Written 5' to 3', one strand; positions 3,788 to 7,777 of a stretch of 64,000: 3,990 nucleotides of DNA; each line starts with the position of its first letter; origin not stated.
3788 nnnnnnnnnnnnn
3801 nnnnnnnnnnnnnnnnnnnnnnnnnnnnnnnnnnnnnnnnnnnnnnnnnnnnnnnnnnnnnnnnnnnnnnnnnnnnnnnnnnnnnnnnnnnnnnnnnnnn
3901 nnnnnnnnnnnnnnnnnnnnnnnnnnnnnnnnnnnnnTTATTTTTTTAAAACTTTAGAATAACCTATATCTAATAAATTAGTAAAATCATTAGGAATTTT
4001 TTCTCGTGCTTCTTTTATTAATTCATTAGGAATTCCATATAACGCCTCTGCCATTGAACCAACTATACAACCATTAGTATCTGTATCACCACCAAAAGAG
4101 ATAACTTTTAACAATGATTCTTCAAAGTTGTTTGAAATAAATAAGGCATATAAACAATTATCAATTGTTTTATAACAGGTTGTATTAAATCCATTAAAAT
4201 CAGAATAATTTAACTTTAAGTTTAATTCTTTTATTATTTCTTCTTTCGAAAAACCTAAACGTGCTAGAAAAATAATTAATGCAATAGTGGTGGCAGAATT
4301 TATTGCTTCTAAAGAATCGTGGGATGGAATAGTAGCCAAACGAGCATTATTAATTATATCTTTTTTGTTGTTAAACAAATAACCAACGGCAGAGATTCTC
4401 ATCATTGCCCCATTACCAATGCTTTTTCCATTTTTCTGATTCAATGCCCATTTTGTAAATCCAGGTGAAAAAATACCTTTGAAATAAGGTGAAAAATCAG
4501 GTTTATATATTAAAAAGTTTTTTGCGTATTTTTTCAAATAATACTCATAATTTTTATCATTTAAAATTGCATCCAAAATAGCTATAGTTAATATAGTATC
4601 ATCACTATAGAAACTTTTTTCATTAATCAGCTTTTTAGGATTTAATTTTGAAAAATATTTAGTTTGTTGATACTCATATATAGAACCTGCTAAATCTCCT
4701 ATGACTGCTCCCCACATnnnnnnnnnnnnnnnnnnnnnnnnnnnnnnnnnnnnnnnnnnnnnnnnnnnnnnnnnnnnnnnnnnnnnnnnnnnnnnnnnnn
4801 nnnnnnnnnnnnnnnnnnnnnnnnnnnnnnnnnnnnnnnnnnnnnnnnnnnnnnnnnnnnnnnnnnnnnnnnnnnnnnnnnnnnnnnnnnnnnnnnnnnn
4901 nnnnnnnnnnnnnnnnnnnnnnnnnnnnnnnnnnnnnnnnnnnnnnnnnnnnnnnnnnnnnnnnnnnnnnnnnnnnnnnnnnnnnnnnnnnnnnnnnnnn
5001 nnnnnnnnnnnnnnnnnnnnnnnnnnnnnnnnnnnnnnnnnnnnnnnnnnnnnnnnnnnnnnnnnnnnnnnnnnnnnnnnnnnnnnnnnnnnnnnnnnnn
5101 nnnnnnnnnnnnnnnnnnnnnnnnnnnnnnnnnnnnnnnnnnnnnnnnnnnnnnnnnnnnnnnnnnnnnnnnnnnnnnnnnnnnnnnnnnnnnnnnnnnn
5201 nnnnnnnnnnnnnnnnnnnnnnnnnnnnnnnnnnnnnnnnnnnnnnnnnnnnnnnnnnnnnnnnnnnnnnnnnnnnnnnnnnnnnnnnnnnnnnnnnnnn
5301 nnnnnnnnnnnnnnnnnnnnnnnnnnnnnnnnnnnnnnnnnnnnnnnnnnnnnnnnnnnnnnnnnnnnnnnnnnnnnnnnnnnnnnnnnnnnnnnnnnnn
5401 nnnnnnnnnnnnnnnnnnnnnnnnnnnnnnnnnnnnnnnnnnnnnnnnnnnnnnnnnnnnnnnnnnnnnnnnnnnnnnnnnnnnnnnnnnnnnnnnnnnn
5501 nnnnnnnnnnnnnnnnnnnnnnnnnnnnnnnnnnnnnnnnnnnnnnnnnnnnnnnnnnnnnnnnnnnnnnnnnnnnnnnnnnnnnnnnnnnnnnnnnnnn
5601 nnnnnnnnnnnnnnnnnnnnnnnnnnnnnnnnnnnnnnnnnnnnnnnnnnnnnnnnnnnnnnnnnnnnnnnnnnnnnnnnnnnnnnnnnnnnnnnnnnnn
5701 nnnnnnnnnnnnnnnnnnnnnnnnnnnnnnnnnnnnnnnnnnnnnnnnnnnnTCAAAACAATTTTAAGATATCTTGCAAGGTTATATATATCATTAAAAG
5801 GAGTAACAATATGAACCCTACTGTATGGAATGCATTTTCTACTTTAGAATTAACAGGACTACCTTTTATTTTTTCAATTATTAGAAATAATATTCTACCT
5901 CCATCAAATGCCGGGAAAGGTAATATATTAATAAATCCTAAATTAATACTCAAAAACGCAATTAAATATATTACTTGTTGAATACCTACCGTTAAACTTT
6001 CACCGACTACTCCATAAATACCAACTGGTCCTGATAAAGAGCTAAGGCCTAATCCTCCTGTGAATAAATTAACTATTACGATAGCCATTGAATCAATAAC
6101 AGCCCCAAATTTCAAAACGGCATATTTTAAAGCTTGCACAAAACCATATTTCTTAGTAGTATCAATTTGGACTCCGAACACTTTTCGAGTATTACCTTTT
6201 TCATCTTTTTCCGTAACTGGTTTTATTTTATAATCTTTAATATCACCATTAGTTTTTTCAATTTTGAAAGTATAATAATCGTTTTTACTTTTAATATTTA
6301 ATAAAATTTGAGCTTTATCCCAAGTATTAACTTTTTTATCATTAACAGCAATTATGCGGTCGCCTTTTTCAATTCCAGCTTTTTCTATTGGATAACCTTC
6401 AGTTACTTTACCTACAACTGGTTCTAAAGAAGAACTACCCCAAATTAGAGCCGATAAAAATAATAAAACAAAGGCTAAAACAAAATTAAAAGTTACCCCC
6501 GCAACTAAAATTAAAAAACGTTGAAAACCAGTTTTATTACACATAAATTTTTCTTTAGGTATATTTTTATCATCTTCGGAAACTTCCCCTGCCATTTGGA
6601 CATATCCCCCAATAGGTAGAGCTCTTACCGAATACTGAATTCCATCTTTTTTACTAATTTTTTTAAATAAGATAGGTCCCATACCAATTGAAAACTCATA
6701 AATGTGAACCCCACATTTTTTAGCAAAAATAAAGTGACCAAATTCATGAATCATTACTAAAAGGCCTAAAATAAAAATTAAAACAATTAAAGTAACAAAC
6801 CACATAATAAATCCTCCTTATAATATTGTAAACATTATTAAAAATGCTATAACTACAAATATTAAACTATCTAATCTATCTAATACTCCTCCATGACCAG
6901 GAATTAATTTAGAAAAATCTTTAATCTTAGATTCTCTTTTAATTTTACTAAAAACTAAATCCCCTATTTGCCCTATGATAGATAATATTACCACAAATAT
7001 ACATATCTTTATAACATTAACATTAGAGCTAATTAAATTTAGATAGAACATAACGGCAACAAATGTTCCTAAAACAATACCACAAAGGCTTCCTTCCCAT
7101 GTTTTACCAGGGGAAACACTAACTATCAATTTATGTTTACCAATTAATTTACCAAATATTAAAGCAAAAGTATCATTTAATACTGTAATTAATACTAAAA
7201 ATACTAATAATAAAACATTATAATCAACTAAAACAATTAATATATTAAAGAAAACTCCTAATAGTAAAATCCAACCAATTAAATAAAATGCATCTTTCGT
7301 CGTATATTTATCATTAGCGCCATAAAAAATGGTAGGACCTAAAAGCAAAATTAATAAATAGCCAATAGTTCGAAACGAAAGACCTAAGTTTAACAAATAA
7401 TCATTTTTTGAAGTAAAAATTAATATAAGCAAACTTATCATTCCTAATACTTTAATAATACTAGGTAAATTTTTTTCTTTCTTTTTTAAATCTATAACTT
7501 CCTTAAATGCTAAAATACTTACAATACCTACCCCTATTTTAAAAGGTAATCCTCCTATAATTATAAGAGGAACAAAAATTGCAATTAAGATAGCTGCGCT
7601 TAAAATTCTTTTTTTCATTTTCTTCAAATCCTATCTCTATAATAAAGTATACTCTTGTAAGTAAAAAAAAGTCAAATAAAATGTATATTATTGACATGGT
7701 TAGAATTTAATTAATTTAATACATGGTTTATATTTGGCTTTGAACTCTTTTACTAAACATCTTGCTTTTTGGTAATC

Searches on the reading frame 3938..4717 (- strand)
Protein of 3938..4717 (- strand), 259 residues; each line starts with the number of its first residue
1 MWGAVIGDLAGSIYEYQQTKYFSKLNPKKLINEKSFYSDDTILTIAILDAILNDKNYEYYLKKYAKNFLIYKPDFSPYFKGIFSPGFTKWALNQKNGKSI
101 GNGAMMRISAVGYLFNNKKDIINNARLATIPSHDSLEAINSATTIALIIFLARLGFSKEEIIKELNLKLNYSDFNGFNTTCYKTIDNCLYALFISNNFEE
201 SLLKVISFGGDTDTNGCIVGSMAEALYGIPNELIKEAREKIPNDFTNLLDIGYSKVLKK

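Call 73: search_protein_families(library=pfam, proteins=[window:3938-4717:-], max_evalue=0.00001)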
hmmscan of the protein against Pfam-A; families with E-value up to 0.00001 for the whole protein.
window:3938-4717:- (259 aa): 1 family
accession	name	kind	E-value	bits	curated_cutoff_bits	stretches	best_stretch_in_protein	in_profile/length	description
PF03747.19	ADP_ribosyl_GH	-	2e-28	100.3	26.2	2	1-170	3-192/287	ADP-ribosylglycohydrolase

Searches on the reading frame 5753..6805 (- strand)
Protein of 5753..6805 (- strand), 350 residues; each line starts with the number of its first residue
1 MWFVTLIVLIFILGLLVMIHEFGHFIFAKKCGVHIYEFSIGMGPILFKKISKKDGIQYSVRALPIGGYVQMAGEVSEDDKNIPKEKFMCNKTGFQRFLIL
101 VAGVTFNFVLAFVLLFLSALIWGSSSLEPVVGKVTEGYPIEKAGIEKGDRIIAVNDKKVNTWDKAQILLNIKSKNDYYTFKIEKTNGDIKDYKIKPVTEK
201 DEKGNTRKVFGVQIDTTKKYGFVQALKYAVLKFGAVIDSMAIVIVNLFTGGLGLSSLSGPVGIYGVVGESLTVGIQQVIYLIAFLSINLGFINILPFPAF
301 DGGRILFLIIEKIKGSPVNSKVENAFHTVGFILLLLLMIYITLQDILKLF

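Call 73: search_protein_families(library=pfam, proteins=[window:5753-6805:-], max_evalue=0.00001)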
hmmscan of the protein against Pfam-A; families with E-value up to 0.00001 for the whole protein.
window:5753-6805:- (350 aa): 4 families
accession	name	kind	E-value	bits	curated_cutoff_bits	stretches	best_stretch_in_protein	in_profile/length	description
PF02163.28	Peptidase_M50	-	8.9e-61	205.5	27.2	1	9-337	2-221/221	Peptidase family M50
PF00595.29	PDZ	-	1.6e-08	35.2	23.2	1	128-176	26-74/81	PDZ domain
PF13180.12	PDZ_2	-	2e-08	34.8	27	1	128-194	13-78/80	PDZ domain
PF17820.7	PDZ_6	-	4.8e-06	26.7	27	1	130-165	1-34/54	PDZ domain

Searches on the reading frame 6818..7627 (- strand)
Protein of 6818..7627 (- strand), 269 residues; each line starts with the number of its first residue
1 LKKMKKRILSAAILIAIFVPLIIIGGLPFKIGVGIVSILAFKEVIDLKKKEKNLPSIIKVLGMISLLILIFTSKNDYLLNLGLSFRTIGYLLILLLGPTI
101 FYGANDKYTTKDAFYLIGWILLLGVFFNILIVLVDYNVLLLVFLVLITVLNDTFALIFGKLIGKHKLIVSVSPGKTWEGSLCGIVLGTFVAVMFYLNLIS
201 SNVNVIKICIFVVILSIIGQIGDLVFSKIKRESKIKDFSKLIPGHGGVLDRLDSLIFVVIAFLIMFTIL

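Call 73: search_protein_families(library=pfam, proteins=[window:6818-7627:-], max_evalue=0.00001)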
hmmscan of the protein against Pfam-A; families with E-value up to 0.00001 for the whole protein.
window:6818-7627:- (269 aa): 1 family
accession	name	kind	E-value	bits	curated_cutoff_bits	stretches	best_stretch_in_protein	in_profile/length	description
PF01148.25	CTP_transf_1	-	6e-55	187.4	24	1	5-268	1-263/264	Cytidylyltransferase family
